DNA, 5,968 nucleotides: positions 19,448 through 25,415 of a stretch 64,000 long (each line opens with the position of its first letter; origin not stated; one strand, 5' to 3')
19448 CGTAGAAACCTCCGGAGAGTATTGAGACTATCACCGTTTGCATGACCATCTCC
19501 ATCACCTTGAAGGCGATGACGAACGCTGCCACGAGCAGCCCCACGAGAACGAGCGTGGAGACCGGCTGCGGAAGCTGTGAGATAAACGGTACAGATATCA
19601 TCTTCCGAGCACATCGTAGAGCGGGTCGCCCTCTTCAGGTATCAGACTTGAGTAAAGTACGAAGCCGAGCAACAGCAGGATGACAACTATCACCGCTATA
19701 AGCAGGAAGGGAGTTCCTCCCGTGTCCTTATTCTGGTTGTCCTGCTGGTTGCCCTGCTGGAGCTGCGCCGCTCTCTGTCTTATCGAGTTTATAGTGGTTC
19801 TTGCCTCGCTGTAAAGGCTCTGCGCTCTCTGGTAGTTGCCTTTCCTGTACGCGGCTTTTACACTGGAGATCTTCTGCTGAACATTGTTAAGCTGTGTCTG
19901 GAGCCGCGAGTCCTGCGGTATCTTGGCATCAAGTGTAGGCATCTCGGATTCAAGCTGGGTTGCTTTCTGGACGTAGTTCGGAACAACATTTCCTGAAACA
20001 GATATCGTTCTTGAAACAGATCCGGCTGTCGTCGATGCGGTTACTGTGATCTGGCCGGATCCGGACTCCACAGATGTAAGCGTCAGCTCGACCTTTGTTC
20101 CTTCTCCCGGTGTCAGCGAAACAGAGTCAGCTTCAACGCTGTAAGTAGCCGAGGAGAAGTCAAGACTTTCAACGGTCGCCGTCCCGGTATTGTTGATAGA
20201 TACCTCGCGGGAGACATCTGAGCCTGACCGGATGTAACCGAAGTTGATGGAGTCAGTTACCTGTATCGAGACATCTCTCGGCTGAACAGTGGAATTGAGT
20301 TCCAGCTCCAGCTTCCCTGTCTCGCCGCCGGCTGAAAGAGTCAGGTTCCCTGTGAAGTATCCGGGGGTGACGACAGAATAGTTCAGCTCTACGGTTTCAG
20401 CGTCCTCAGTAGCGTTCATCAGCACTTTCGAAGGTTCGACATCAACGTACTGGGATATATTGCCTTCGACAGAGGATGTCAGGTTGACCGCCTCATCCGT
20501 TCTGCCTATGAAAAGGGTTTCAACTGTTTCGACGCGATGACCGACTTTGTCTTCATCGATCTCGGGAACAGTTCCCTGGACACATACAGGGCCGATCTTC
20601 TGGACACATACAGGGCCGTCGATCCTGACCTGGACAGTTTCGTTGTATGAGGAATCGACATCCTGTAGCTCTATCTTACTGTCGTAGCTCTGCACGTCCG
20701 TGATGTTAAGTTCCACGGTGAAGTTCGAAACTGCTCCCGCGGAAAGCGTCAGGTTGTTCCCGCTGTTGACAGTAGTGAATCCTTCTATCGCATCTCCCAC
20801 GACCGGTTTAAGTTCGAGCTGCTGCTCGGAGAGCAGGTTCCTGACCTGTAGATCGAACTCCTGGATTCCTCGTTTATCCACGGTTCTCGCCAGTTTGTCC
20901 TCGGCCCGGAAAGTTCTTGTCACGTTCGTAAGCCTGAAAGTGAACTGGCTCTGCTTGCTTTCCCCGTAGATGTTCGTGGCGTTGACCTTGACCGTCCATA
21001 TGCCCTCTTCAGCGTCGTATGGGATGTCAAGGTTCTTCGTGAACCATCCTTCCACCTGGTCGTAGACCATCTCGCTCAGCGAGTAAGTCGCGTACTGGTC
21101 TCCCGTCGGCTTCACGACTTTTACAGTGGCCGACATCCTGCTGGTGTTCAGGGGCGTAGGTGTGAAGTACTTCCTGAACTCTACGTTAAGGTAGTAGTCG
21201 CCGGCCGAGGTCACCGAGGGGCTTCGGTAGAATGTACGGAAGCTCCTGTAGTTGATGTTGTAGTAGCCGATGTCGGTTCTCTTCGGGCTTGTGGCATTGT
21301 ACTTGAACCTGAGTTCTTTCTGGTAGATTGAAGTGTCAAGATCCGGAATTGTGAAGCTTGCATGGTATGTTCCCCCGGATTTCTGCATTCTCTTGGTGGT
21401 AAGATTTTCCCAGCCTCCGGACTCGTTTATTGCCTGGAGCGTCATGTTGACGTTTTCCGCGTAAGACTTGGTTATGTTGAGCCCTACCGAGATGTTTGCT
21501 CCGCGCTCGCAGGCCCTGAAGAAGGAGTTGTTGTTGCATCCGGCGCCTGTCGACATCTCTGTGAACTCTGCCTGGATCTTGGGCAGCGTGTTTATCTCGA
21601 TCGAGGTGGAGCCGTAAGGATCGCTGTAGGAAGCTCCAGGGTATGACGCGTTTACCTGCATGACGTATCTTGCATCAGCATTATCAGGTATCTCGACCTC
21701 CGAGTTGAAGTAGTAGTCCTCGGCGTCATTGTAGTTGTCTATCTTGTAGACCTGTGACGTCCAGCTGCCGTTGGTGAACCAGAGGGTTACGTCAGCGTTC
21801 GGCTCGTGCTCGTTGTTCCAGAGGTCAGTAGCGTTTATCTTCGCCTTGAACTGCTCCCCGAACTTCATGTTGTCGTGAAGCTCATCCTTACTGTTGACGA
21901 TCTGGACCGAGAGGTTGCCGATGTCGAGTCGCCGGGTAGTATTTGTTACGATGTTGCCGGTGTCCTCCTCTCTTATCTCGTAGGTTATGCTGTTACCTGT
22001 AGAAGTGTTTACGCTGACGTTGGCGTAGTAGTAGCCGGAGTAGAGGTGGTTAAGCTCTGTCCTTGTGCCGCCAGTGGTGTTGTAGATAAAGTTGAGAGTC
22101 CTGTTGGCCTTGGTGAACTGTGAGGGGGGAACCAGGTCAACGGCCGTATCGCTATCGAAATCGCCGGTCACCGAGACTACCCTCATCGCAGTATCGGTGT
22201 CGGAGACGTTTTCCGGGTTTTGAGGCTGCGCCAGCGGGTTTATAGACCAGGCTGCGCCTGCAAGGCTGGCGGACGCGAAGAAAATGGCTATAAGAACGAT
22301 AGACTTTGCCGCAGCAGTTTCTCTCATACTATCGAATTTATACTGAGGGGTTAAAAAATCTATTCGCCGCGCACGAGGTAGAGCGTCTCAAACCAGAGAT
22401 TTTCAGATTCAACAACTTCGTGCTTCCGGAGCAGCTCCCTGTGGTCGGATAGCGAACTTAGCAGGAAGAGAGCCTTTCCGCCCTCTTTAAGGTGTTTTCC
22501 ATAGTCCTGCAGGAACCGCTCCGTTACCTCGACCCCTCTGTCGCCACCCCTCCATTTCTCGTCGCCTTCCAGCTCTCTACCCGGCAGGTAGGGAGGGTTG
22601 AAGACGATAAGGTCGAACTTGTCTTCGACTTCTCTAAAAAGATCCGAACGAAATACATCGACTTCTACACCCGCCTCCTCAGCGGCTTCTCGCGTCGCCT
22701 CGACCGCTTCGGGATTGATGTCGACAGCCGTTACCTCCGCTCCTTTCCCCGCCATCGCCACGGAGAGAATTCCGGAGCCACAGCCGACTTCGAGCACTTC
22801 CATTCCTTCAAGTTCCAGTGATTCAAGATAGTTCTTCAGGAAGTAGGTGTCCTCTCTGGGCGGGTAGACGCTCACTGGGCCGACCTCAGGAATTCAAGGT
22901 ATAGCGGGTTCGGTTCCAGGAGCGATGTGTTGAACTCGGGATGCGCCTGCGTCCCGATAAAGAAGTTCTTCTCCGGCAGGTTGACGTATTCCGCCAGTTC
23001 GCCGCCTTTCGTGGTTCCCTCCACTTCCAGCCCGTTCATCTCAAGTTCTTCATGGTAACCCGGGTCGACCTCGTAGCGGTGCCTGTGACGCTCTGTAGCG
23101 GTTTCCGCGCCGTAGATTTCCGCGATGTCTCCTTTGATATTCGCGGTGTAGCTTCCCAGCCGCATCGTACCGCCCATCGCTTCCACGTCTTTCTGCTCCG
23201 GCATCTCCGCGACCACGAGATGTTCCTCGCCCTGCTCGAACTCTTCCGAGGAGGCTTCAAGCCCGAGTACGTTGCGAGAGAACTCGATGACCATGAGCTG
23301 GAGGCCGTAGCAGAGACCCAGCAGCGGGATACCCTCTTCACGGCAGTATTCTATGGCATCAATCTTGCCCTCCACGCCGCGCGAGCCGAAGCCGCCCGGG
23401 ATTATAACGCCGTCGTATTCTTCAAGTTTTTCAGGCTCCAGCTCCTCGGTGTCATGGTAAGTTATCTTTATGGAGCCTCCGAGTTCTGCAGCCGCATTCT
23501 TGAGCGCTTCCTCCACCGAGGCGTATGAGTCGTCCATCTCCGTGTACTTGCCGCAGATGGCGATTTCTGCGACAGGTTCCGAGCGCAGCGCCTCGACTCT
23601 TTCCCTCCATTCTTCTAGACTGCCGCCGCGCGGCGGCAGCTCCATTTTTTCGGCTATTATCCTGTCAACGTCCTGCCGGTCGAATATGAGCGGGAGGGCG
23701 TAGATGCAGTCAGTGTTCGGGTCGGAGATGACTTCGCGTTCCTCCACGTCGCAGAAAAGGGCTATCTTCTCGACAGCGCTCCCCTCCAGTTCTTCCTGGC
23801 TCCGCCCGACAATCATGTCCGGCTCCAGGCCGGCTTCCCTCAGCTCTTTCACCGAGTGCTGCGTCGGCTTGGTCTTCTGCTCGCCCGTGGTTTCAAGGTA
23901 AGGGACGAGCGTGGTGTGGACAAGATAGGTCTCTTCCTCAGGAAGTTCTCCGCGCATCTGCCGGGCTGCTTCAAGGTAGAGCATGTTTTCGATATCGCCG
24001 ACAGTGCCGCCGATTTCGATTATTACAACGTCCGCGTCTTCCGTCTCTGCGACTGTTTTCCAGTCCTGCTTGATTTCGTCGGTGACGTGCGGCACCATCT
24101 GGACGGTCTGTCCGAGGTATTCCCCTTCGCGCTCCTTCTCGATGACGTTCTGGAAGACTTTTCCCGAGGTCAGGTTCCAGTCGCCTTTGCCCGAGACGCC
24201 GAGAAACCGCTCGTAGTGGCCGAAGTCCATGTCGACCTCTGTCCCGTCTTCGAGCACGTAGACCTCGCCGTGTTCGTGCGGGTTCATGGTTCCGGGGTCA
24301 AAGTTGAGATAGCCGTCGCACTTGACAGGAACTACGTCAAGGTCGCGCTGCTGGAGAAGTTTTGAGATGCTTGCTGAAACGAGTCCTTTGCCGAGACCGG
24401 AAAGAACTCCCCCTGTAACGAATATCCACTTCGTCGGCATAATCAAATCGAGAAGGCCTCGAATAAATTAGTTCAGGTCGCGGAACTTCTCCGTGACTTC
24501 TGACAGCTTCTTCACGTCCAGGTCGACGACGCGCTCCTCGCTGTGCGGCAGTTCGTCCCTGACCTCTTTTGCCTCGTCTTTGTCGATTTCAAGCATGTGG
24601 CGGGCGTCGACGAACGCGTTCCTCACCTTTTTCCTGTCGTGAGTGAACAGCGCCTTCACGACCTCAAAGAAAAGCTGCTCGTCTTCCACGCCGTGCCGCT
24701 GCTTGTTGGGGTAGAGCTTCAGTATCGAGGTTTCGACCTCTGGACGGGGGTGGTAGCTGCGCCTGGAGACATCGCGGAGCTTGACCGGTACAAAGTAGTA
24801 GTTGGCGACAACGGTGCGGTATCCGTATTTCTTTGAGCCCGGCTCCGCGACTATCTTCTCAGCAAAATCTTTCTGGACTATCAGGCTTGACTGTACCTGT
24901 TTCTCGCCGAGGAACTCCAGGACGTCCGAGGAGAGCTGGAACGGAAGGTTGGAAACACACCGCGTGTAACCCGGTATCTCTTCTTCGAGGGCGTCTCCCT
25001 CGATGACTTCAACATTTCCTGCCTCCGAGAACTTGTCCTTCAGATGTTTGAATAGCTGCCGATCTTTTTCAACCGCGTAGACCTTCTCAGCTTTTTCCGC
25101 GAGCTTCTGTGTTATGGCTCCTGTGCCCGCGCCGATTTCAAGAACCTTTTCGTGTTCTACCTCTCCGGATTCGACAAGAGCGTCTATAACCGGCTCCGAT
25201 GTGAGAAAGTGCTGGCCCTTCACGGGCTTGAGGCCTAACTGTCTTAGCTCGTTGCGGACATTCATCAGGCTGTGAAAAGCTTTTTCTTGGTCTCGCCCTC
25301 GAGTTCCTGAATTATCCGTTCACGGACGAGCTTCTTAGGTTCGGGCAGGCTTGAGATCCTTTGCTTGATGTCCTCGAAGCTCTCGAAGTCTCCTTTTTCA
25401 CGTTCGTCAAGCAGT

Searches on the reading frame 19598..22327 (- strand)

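Call 20: search_protein_families(library=pfam, proteins=[window:19598-22327:-], max_evalue=0.01)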
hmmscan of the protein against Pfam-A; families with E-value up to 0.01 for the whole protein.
window:19598-22327:- (909 aa): 6 families
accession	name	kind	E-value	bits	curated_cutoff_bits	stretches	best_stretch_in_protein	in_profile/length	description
PF22544.2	HYDIN_VesB_CFA65-like_Ig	-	2.3e-06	28.2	25.5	1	691-780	7-100/100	HYDIN/CFA65/VesB-like, Ig-like domain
PF01835.25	MG2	-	1.8e-05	25.4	32.8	1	397-462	33-94/96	MG2 domain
PF07610.17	DUF1573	-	8.9e-05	22.9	26.1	1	691-781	5-98/98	Protein of unknown function (DUF1573)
PF22073.2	Cep192_D4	-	0.00042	20.9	35.5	0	693-779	10-109/112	Cep192 domain 4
PF15780.11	ASH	-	0.0045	17.6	27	0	691-761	11-85/98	Abnormal spindle-like microcephaly-assoc'd, ASPM-SPD-2-Hydin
PF16760.10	CBM53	-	0.0088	16.7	27.6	0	305-329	21-50/57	Starch/carbohydrate-binding module (family 53)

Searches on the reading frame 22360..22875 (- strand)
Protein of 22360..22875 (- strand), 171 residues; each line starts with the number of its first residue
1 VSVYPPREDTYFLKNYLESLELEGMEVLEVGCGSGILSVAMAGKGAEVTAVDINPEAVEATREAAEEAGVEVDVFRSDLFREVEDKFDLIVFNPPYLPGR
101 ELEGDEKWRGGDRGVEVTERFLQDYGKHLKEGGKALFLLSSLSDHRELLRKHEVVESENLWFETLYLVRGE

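Call 91: search_protein_families(library=pfam, proteins=[window:22360-22875:-], max_evalue=0.00001)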
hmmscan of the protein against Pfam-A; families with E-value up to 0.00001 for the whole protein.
window:22360-22875:- (171 aa): 11 families
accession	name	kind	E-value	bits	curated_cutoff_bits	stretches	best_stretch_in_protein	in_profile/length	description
PF05175.20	MTS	-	5.5e-20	72.1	23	1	17-151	27-152/170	Methyltransferase small domain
PF13649.12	Methyltransf_25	-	2e-13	51.3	27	1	27-92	1-70/97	Methyltransferase domain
PF13847.12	Methyltransf_31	-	4.9e-13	49.4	27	1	23-159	3-127/145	Methyltransferase domain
PF06325.19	PrmA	-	5.8e-13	49.4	22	1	16-93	154-233/296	Ribosomal protein L11 methyltransferase (PrmA)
PF13489.12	Methyltransf_23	-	6e-12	46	27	1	21-93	20-88/164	Methyltransferase domain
PF08241.18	Methyltransf_11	-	1.5e-10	42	21.2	1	28-92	1-66/95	Methyltransferase domain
PF08242.18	Methyltransf_12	-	2.2e-10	41.5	30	1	28-92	1-71/98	Methyltransferase domain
PF02353.26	CMAS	-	3.5e-07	30.3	27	1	15-91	53-132/273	Mycolic acid cyclopropane synthetase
PF01170.24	UPF0020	-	3.8e-07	30.4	22.3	1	46-158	77-185/197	RMKL-like, methyltransferase domain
PF03602.21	Cons_hypoth95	-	1e-06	29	24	1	20-97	39-124/182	Conserved hypothetical protein 95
PF05401.17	NodS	-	6.1e-06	26.6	24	1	25-92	45-112/201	Nodulation protein S (NodS)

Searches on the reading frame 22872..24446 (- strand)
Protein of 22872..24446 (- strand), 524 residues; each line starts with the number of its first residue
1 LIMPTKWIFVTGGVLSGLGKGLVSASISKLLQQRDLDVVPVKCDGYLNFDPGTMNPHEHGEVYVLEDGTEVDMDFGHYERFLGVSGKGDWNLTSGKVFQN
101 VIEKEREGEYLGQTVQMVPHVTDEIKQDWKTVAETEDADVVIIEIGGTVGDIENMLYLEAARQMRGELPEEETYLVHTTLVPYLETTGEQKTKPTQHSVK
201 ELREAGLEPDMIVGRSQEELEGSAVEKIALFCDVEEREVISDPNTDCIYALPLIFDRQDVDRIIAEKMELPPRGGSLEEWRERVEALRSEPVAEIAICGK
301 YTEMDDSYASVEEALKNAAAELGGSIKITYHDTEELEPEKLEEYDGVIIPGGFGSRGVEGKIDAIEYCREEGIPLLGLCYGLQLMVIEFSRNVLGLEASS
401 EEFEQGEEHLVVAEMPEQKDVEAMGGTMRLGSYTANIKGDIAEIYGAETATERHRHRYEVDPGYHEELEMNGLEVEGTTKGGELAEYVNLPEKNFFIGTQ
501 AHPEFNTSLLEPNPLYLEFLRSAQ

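Call 91: search_protein_families(library=pfam, proteins=[window:22872-24446:-], max_evalue=0.00001)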
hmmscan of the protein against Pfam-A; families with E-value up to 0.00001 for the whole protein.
window:22872-24446:- (524 aa): 3 families
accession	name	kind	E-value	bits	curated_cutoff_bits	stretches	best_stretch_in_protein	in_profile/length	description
PF06418.20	CTP_synth_N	-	1.2e-113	379.3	26.1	1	6-270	1-265/265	CTP synthase N-terminus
PF00117.34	GATase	-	6.3e-38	130.8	22.8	1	305-520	3-188/190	Glutamine amidotransferase class-I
PF07722.19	Peptidase_C26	-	8.2e-06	26.2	20.5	0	365-504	98-219/219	Peptidase C26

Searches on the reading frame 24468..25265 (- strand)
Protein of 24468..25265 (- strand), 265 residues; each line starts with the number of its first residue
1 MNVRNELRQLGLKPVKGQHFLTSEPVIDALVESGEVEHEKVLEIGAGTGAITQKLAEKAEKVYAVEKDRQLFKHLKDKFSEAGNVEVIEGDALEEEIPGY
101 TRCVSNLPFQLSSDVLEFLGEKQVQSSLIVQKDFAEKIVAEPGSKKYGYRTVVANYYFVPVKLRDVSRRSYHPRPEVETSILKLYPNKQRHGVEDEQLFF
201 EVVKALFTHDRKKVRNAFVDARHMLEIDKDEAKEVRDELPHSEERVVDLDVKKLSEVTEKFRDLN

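Call 91: search_protein_families(library=pfam, proteins=[window:24468-25265:-], max_evalue=0.00001)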
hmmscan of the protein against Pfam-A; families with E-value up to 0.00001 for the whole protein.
window:24468-25265:- (265 aa): 3 families
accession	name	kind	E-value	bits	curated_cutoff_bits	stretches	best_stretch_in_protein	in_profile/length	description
PF00398.26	RrnaAD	-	2.5e-44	151.8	24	1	16-229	8-234/263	Ribosomal RNA adenine dimethylase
PF13649.12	Methyltransf_25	-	7.8e-08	33.3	27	1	41-98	1-61/97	Methyltransferase domain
PF05219.18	DREV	-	3.6e-06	26.7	26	1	32-78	89-135/265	DREV methyltransferase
